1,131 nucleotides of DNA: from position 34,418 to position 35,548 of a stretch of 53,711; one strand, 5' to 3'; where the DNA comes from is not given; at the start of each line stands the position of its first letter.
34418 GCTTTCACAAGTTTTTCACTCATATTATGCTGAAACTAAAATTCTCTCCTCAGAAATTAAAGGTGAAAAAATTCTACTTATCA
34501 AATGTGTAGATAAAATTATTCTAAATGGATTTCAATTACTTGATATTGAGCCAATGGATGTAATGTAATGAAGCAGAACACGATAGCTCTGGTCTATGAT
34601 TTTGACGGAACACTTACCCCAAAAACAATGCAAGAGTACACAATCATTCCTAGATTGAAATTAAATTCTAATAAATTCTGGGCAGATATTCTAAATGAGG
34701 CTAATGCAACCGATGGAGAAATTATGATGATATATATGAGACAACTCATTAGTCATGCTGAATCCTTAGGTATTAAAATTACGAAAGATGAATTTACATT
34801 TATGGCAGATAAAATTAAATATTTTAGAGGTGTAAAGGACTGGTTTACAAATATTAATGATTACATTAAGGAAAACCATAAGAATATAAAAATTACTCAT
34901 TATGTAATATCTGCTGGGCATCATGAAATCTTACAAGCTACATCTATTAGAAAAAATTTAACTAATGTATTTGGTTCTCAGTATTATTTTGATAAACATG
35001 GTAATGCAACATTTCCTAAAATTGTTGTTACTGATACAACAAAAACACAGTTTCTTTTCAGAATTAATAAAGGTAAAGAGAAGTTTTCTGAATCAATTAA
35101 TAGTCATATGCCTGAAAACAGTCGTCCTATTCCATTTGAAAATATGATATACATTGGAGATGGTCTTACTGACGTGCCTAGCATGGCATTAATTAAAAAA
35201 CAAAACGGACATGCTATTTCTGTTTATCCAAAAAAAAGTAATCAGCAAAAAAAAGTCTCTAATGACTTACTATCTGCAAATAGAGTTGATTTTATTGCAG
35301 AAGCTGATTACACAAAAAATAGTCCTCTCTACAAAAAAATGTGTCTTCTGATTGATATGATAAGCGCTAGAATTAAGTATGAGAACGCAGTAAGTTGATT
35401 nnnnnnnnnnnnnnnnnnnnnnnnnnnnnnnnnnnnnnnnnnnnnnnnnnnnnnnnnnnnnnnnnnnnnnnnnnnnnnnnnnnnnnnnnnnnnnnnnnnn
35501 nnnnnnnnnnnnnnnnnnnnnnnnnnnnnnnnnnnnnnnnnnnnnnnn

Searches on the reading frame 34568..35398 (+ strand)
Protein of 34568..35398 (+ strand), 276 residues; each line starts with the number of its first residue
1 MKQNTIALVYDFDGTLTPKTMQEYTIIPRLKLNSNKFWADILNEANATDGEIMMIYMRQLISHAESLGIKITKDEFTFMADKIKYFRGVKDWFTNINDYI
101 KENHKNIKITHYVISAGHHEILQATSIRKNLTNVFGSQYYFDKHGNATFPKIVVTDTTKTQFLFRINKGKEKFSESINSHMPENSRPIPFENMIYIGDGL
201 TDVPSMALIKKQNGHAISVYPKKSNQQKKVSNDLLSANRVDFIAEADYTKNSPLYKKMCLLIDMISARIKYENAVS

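Call 3: search_protein_families(library=pfam, proteins=[window:34568-35398:+], max_evalue=0.01)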
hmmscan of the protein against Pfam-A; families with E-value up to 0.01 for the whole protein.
window:34568-35398:+ (276 aa): 3 families
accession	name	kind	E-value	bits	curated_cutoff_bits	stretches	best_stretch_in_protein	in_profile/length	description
PF12710.13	HAD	-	2e-08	35.3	27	1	9-206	2-188/189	haloacid dehalogenase-like hydrolase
PF00702.32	Hydrolase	-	0.00087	20.2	26.4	0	7-207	3-188/191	haloacid dehalogenase-like hydrolase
PF06888.18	Put_Phosphatase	-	0.0013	18.7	27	1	8-212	3-191/234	Putative Phosphatase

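Call 4: search_protein_families(library=ncbifam, proteins=[window:34568-35398:+], max_evalue=0.01)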
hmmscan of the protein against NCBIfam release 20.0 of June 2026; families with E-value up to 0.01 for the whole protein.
window:34568-35398:+ (276 aa): 4 families
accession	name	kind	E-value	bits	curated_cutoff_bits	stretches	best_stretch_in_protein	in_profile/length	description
TIGR01488.1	HAD-SF-IB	subfamily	1.2e-09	38.4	45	1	8-208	2-176/177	HAD-IB family phosphatase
TIGR01489.1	DKMTPPase-SF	subfamily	4.1e-05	23.7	81.55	1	7-204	3-176/188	MtnX-like HAD-IB family phosphatase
TIGR01484.1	HAD-SF-IIB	subfamily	0.00094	19.3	41.8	0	139-206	162-212/221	HAD-IIB family hydrolase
TIGR01490.1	HAD-SF-IB-hyp1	subfamily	0.0079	16.4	98.3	0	8-146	2-141/202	HAD-IB family hydrolase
